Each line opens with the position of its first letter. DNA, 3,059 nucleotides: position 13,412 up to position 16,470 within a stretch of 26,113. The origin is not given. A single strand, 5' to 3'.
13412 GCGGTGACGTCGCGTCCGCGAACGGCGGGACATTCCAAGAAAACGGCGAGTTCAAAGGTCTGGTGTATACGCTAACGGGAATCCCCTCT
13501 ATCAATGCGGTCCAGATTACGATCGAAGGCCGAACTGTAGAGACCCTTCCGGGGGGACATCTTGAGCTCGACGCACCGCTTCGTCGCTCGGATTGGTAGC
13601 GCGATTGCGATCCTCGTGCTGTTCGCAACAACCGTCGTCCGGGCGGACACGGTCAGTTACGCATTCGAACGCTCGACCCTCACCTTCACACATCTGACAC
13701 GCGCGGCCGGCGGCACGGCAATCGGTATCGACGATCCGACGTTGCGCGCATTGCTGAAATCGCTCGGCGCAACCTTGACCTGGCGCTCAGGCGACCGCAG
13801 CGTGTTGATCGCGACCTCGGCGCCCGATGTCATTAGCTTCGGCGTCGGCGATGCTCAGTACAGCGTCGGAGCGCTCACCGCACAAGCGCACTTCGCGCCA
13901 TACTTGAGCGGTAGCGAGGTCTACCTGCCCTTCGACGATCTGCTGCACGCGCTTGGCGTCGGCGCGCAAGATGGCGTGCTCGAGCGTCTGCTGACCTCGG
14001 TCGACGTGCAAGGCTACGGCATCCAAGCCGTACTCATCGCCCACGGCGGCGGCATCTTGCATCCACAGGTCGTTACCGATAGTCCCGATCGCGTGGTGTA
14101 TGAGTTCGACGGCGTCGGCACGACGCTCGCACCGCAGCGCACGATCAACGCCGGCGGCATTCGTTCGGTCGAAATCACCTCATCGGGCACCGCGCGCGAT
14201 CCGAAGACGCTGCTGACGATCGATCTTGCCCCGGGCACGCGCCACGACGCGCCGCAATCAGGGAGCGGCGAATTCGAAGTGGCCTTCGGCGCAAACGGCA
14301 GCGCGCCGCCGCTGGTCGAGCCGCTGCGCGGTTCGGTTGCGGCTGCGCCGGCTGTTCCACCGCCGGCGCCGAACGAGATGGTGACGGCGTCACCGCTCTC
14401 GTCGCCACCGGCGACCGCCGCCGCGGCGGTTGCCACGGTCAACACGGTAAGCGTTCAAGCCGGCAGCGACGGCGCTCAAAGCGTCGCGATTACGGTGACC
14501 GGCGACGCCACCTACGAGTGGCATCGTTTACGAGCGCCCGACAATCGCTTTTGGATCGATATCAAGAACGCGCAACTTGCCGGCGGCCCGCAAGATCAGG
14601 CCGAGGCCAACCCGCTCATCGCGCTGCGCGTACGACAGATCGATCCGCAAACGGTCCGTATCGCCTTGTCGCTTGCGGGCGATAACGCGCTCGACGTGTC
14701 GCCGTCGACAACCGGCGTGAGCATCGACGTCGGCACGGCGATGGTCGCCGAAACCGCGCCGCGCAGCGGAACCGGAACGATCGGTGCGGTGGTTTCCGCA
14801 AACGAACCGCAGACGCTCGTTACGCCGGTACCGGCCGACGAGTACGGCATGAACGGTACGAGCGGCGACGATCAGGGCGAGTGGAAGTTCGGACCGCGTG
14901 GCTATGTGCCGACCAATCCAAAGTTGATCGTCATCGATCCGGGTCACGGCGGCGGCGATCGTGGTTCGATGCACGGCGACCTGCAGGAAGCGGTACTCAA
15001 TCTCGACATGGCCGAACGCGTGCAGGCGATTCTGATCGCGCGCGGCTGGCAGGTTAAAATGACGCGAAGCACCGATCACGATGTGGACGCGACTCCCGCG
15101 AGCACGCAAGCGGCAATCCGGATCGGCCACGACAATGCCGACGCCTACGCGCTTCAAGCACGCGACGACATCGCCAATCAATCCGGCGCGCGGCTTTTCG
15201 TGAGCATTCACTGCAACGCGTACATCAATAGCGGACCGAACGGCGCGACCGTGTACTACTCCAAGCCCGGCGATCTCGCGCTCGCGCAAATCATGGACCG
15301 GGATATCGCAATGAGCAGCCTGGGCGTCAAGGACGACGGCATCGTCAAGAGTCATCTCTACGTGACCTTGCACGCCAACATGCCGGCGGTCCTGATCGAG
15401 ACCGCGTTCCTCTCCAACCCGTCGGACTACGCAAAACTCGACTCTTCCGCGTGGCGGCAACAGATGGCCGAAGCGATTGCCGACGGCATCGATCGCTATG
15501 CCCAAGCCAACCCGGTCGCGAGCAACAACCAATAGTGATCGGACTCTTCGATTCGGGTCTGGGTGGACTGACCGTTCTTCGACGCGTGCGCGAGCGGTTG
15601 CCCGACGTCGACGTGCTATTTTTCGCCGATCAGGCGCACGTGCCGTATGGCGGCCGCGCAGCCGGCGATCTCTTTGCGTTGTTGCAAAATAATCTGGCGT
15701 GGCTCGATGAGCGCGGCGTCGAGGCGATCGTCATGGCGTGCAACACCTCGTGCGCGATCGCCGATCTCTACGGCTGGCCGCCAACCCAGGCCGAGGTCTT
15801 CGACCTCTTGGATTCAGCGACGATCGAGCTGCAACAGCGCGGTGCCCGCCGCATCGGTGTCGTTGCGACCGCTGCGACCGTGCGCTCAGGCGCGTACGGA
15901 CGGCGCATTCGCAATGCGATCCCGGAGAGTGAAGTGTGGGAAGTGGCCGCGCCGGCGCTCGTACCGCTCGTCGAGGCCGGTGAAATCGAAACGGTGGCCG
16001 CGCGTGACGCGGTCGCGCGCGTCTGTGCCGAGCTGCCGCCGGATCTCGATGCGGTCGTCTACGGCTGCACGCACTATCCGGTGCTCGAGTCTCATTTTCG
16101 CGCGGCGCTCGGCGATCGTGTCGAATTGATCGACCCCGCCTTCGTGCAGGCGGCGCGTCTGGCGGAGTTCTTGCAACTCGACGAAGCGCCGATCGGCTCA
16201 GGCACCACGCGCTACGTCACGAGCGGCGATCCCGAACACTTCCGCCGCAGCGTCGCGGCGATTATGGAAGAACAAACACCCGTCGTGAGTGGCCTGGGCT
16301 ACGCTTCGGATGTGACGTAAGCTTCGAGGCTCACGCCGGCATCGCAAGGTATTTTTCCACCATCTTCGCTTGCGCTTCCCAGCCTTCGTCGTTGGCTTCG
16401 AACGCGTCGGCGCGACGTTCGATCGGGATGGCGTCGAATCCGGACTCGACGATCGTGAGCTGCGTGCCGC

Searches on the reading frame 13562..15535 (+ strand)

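Call 6: search_protein_families(library=pfam, proteins=[window:13562-15535:+], max_evalue=0.001)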
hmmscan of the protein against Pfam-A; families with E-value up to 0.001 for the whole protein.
window:13562-15535:+ (657 aa): 3 families
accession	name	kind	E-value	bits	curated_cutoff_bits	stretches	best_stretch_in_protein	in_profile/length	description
PF01520.23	Amidase_3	-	3.5e-46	157.9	27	1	456-644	1-173/174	N-acetylmuramoyl-L-alanine amidase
PF11741.13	AMIN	-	2.3e-13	50.5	20.5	1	297-389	3-100/101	AMIN domain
PF07833.16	Cu_amine_oxidN1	-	0.00021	21.6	24.2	1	61-133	24-95/108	Copper amine oxidase N-terminal domain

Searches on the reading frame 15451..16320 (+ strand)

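Call 6: search_protein_families(library=pfam, proteins=[window:15451-16320:+], max_evalue=0.001)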
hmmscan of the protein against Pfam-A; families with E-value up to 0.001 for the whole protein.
window:15451-16320:+ (289 aa): 1 family
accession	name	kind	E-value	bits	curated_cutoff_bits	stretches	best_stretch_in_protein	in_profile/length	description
PF01177.27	Asp_Glu_race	-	2.5e-15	57.3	31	1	74-233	51-207/211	Asp/Glu/Hydantoin racemase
